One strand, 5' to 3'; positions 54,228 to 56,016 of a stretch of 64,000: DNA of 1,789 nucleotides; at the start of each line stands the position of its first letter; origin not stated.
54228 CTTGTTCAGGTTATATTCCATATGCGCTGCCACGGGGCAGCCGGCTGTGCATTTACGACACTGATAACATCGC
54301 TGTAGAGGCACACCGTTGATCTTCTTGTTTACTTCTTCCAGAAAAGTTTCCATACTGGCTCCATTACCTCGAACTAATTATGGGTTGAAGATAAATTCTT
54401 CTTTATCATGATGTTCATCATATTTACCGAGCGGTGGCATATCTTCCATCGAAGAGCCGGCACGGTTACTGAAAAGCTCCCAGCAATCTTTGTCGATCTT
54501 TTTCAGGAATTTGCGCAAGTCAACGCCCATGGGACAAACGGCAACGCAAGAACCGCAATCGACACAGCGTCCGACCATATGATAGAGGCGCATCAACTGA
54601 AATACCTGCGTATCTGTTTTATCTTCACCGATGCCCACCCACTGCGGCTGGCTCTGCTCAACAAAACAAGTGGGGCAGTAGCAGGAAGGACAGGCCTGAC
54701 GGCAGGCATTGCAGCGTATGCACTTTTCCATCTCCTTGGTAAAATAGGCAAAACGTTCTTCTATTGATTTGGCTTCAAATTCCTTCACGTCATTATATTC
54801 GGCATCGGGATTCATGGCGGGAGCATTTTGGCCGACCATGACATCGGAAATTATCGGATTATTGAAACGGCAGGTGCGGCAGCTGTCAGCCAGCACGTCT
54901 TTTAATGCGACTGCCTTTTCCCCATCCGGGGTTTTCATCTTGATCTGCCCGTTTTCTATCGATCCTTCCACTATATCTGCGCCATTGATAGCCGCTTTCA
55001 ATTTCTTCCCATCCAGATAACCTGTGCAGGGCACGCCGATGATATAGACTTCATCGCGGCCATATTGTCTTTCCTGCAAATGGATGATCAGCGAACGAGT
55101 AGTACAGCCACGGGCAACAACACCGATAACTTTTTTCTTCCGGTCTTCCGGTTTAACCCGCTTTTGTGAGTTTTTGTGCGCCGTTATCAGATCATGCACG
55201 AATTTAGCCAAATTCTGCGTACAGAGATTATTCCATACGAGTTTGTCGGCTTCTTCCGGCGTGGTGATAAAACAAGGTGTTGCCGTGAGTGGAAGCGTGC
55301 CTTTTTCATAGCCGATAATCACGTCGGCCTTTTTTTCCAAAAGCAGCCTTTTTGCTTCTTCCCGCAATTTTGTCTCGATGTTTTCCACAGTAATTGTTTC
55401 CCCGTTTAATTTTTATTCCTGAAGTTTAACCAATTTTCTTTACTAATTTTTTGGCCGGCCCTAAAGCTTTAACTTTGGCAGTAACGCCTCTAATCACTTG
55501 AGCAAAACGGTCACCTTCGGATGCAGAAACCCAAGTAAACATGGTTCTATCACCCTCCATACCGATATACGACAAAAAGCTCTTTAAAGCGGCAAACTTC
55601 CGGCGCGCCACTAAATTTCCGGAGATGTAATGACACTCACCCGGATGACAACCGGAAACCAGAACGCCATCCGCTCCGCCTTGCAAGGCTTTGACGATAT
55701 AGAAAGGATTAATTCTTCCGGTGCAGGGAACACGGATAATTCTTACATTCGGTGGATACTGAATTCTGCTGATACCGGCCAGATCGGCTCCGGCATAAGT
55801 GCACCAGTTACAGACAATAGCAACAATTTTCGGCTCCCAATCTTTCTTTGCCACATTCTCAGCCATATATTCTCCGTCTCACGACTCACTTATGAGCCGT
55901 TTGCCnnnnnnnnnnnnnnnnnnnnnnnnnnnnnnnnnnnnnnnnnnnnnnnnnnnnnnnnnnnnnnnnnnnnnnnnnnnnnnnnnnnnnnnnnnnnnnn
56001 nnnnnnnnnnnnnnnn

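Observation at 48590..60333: Rearranged electron-bifurcation supercluster: hdrL-mvhD-flxC-like-hdrC-hdrB | repeat | flxB-flxA-like | terminator | nfnA-nfnB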

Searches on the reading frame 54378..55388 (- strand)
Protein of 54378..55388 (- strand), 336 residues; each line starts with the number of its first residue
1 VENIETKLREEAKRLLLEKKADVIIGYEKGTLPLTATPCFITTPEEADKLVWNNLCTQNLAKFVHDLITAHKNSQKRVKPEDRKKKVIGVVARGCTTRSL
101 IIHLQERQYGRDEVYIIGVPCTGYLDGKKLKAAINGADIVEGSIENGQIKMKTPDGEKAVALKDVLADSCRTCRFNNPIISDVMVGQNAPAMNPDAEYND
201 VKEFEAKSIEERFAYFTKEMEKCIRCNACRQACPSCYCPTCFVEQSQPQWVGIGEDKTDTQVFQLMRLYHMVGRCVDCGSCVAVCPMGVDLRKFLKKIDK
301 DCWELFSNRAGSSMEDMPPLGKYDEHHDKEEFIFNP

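Call 3: search_protein_families(library=pfam, proteins=[window:54378-55388:-])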
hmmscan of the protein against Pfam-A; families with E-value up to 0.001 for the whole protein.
window:54378-55388:- (336 aa): 10 families
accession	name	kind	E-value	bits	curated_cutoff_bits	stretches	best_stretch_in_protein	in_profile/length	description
PF00037.32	Fer4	-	2.1e-09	37.2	21.1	2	219-234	4-19/24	4Fe-4S binding domain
PF12797.12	Fer4_2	-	1.6e-08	34.4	24.5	2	219-235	6-22/22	4Fe-4S binding domain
PF13746.11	Fer4_18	-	1.9e-08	35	27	1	268-296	54-82/114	4Fe-4S dicluster domain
PF13183.11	Fer4_8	-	6.4e-08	33.5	27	1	219-289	1-68/68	4Fe-4S dicluster domain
PF13187.11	Fer4_9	-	2.7e-07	31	27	1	238-288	12-50/52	4Fe-4S dicluster domain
PF13237.11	Fer4_10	-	9.5e-06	25.9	25.5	1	219-286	5-53/53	4Fe-4S dicluster domain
PF04432.18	FrhB_FdhB_C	-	4.9e-05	23.7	23.3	1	88-187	4-112/150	Coenzyme F420 hydrogenase/dehydrogenase, beta subunit C terminus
PF13534.11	Fer4_17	-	5.3e-05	24.1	22.2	1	222-290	1-61/61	4Fe-4S dicluster domain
PF12838.12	Fer4_7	-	8.8e-05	23.3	27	1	222-289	1-52/52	4Fe-4S dicluster domain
PF12837.12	Fer4_6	-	0.00086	19.6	25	1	273-289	7-23/24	4Fe-4S binding domain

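Call 4: search_protein_families(library=ncbifam, proteins=[window:54378-55388:-])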
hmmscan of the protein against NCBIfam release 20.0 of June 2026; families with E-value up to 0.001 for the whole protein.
window:54378-55388:- (336 aa): 16 families
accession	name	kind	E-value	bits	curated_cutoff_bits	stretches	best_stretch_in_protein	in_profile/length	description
TIGR02745.1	ccoG_rdxA_fixG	equivalog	3.3e-07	29.6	316.7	1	256-293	214-251/435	cytochrome c oxidase accessory protein CcoG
NF003454.1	PRK05035.1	equivalog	3.3e-06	25.9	345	1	218-297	364-430/556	electron transport complex subunit RsxC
NF045670.1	quin_L_LdhH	equivalog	5.7e-06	24.9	800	1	218-302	301-383/706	L-lactate dehydrogenase (quinone) large subunit LdhH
NF058577.1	FdxA_fam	equivalog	1.3e-05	25.3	65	0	274-288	37-51/52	4Fe-4S ferredoxin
NF004616.0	PRK05950.1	subfamily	2.1e-05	23.8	228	1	207-300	135-231/238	succinate dehydrogenase iron-sulfur subunit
NF040763.1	FeFe_hydrog_A6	exception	3.1e-05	22.6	765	1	197-289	121-204/571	NADH-dependent [FeFe] hydrogenase, group A6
NF004898.0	PRK06259.1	equivalog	4e-05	22.4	385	1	178-292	89-205/488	fumarate reductase (CoM/CoB) subunit TfrB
TIGR00273.1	TIGR00273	equivalog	5.6e-05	22.2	444.8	1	219-302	291-372/432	LutB/LldF family L-lactate oxidation iron-sulfur protein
NF040833.1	sulfhyd_HydB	equivalog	8.7e-05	21.5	750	0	208-238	218-248/367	NADPH-dependent hydrogenase/sulfhydrogenase 1 subunit beta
NF005746.0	PRK07570.1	subfamily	9.8e-05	21.7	243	1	202-304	138-242/250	succinate dehydrogenase/fumarate reductase iron-sulfur subunit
TIGR02936.1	fdxN_nitrog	equivalog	0.00012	22.1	80.55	0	251-287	50-84/91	ferredoxin III, nif-specific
NF004537.0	PRK05888.1-3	equivalog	0.00013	21.6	163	1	210-286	55-126/204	NADH-quinone oxidoreductase subunit NuoI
TIGR01945.1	rnfC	subfamily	0.00028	19.6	245.95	0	216-297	358-426/435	RnfABCDGE type electron transport complex subunit C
NF009226.0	PRK12576.1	equivalog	0.0003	20.2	344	1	220-300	153-235/317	succinate dehydrogenase/fumarate reductase iron-sulfur subunit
TIGR02512.1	FeFe_hydrog_A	subfamily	0.00031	19.7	405.95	1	218-288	4-65/375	[FeFe] hydrogenase, group A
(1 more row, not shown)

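Call 25: search_solved_structures(query=window:54378-55388:-, max_evalue=0.01)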
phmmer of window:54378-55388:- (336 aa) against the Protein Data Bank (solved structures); distinct sequences matched with E-value up to 0.01: 7.
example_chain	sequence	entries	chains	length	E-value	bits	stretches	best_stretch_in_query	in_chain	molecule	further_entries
7bkb_E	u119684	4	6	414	1.6e-19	73.5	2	209-325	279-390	Formate dehydrogenase, beta subunit (F420)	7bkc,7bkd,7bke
9t1s_M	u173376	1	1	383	3.8e-18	69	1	204-321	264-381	formate dehydrogenase (coenzyme F420)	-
8rvu_E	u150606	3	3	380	1.8e-16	63.5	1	201-320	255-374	Formate dehydrogenase, beta subunit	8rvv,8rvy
2fug_9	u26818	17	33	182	0.00019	24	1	218-290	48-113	NADH-quinone oxidoreductase chain 9 | NADH-QUINONE OXIDOREDUCTASE SUBUNIT 9 | NADH-quinone oxidoreductase subunit I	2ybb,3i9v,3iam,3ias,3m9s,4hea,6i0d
9nez_B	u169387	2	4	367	0.0049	19.4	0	211-239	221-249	Sulfhydrogenase 1 subunit beta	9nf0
8e9g_I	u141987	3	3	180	0.0055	19.2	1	218-287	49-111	NADH-quinone oxidoreductase subunit I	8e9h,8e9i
1kf6_B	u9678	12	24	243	0.0097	18.4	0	256-287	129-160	FUMARATE REDUCTASE IRON-SULFUR PROTEIN | Fumarate reductase iron-sulfur subunit | Fumarate reductase (Anaerobic), Fe-S subunit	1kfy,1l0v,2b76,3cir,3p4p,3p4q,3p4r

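Call 60: find_homologous_proteins(query=window:54378-55388:-, max_evalue=0.00001)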
Query window:54378-55388:- (336 aa): 672 proteins with E <= 0.00001 among 2662 candidates; the best 120 are listed.
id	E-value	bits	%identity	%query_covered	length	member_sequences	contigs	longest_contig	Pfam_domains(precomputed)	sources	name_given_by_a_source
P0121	3.4e-216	735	92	100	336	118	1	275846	PF12797.13,PF00037.33,PF13746.12,PF12838.13,PF13534.12,PF13237.12,PF13183.12,PF13187.12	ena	-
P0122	8.7e-210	714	89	100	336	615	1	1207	PF12797.13,PF00037.33,PF13746.12,PF12838.13,PF13237.12,PF13183.12,PF13187.12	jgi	jgi:ferredoxin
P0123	2.8e-208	709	91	100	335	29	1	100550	PF12797.13,PF04432.19,PF00037.33,PF13746.12,PF12838.13,PF13534.12,PF13237.12,PF13183.12,PF13187.12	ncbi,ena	-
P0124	5.4e-207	705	88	100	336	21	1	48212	PF12797.13,PF00037.33,PF13746.12,PF13237.12,PF13183.12,PF13187.12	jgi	-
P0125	1.4e-206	703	89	100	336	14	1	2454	PF12797.13,PF00037.33,PF13746.12,PF12838.13,PF13237.12,PF13183.12,PF13187.12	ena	-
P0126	3.1e-205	699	88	100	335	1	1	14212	PF12797.13,PF00037.33,PF13746.12,PF13534.12,PF13237.12,PF13183.12,PF13187.12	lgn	-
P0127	5.0e-205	698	88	100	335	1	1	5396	PF12797.13,PF00037.33,PF13746.12,PF13534.12,PF13237.12,PF13183.12,PF13187.12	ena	-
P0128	5.6e-205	698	88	100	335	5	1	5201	PF12797.13,PF00037.33,PF13746.12,PF13534.12,PF13237.12,PF13183.12,PF13187.12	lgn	-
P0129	7.6e-205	698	88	100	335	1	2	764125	PF12797.13,PF00037.33,PF13746.12,PF13534.12,PF13237.12,PF13183.12,PF13187.12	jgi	jgi:ferredoxin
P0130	1.1e-204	697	88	100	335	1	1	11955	PF12797.13,PF00037.33,PF13746.12,PF13237.12,PF13183.12,PF13187.12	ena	-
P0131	1.5e-204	697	88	100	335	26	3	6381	PF12797.13,PF00037.33,PF13746.12,PF12838.13,PF13237.12,PF13183.12,PF13187.12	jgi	-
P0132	6.0e-204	695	88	100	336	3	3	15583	PF12797.13,PF00037.33,PF13746.12,PF13534.12,PF13237.12,PF13183.12,PF13187.12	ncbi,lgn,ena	-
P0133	1.3e-203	694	87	100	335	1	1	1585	PF12797.13,PF00037.33,PF13746.12,PF13534.12,PF13237.12,PF13183.12,PF13187.12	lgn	-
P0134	1.8e-203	693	87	100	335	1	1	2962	PF12797.13,PF00037.33,PF13746.12,PF12838.13,PF13237.12,PF13183.12,PF13187.12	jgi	-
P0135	3.2e-203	692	87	100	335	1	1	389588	PF12797.13,PF00037.33,PF13746.12,PF13237.12,PF13183.12,PF13187.12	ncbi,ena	-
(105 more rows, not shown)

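Call 65: predict_structure(alignment_id=A3)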
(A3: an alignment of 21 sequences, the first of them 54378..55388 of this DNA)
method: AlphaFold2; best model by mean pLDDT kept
length: 336 residues; sequences in the alignment: 21
mean_pLDDT: 64.4   pTM: 0.52
mean pLDDT of the five models: 64.4, 56.3, 55.6, 53.9, 45.8
residues with pLDDT >= 90: 39; 70-90: 112; 50-70: 90; < 50: 95
segments of 3 or more residues with pLDDT < 50: 171-192, 224-256, 268-287, 320-336
pLDDT, mean of each block of 10 residues (from residue 1): 76 92 88 72 93 73 86 90 90 68 66 78 77 85 79 88 75 40 39 58 74 61 42 30 28 43 52 37 45 61 62 55 41 32
secondary structure, 60 per line:
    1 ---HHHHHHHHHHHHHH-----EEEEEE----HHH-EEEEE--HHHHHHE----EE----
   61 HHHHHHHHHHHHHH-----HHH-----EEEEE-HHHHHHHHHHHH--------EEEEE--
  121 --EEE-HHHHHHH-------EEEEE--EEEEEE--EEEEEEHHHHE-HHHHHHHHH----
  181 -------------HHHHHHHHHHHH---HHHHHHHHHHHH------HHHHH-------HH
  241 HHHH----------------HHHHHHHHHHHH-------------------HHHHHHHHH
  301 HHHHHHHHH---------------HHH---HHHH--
elements in order: H4-17 E23-28 E37-41 H44-49 H61-74 E88-92 H94-105 E114-118 E123-125 H127-133 E141-145 E148-153 E156-161 H162-165 H168-176 H194-205 H209-220 H227-231 H239-244 H261-272 H292-309 H331-334

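Call 68: fold_search(model_id=the predicted structure, library=pdb)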
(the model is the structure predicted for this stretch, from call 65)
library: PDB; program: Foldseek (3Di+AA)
matches with E <= 10: 610; with E <= 0.001: 12
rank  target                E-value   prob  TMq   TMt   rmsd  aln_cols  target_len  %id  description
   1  7bkb_E                5.7e-11  1.00  0.37  0.31  18.3       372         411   22  Formate dehydrogenase - heterodisulfide reductase - formylmethanofuran dehydrogenase complex from Methanospirillum hun (released 2021-09-29)
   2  8rvu_E                1.0e-10  1.00  0.31  0.28  19.6       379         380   18  CryoEM structure of the Elp-Hdr complex of Methanothermobacter marburgensis state 2 (composite structure) (released 2025-05-14)
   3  9r51_B                9.2e-07  1.00  0.30  0.35   6.3       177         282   21  Dimeric state of the F420-reducing hydrogenase from Methanothermococcus thermolithotrophicus in crystalline form 1 (released 2025-10-22)
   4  6qgr_B                2.8e-06  1.00  0.31  0.35   6.2       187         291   18  The F420-reducing [NiFe] hydrogenase complex from Methanosarcina barkeri at the Nia-S state (released 2019-10-23)
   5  7npa_A                3.4e-06  1.00  0.32  0.19   6.2       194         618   21  Crystal structure of the Coenzyme F420-dependent sulfite reductase from Methanothermococcus thermolithotrophicus at 1. (released 2022-03-23)
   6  6qii_B                4.0e-06  1.00  0.31  0.35   6.1       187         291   18  Xenon derivatization of the F420-reducing [NiFe] hydrogenase complex from Methanosarcina barkeri (released 2019-10-23)
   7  4ci0_C                5.1e-06  1.00  0.31  0.37   5.8       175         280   15  Electron cryo-microscopy of F420-reducing NiFe hydrogenase Frh (released 2014-02-26)
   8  7npa_D                1.0e-05  1.00  0.31  0.18   6.0       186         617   20  Crystal structure of the Coenzyme F420-dependent sulfite reductase from Methanothermococcus thermolithotrophicus at 1. (released 2022-03-23)
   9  7npa_N                2.2e-05  1.00  0.31  0.19   6.1       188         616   22  Crystal structure of the Coenzyme F420-dependent sulfite reductase from Methanothermococcus thermolithotrophicus at 1. (released 2022-03-23)
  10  8riu_B                3.2e-05  1.00  0.33  0.31   5.1       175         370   20  Crystal structure of the F420-reducing carbon monoxide dehydrogenase component from the ethanotroph Candidatus Ethanop (released 2024-10-02)
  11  7np8_A                5.7e-05  1.00  0.31  0.18   6.2       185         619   19  Crystal structure of the Coenzyme F420-dependent sulfite reductase from Methanocaldococcus jannaschii at 2.3-A resolut (released 2022-03-23)
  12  7np8_B                6.5e-05  1.00  0.31  0.18   6.3       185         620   19  Crystal structure of the Coenzyme F420-dependent sulfite reductase from Methanocaldococcus jannaschii at 2.3-A resolut (released 2022-03-23)
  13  3c0u_B                3.0e-02  0.23  0.10  0.17  14.4       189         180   11  Crystal structure of E.coli yaeQ protein (released 2008-01-29)
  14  3c0u_A                3.6e-02  0.23  0.10  0.17  14.4       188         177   11  Crystal structure of E.coli yaeQ protein (released 2008-01-29)
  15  8d3e_A                6.4e-02  0.44  0.12  0.10  13.2       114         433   11  Crystal structure of human Apoptosis-Inducing Factor (AIF) W196A mutant complexed with 6-fluoroquinolin-4-amine (released 2023-11-08)
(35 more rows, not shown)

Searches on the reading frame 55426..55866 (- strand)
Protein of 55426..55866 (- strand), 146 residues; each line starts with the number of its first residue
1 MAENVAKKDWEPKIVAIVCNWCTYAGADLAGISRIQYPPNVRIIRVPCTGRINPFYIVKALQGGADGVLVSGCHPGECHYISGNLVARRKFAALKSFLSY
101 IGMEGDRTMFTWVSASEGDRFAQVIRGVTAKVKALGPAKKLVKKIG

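Call 3: search_protein_families(library=pfam, proteins=[window:55426-55866:-])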
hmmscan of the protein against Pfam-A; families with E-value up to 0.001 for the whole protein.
window:55426-55866:- (146 aa): 1 family
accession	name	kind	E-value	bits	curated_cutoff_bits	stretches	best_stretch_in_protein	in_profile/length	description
PF02662.21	FlpD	-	8.4e-52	174.8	22.3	1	14-136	1-123/123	Methyl-viologen-reducing hydrogenase, delta subunit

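Call 4: search_protein_families(library=ncbifam, proteins=[window:55426-55866:-])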
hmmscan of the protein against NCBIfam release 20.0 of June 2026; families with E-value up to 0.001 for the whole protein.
window:55426-55866:- (146 aa): 4 families
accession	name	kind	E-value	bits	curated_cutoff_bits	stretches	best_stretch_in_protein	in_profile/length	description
NF040770.1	hetero_SS_HdrA2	exception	1.8e-50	171.9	1100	1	5-139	641-775/777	CoB-CoM heterodisulfide reductase HdrA2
NF045873.1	F420_non_VhuD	exception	2.2e-38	131.3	215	1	11-138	1-128/132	F420-non-reducing hydrogenase iron-sulfur subunit VhuD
NF041891.1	hdrA_Methbact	equivalog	1.1e-13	50.3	1300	1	7-123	639-749/762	ferredoxin:CoB-CoM heterodisulfide reductase subunit HdrA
NF041778.1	hetero_SS_HdrA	equivalog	0.00059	17.8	1400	1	14-75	656-717/771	ferredoxin:CoB-CoM heterodisulfide reductase subunit HdrA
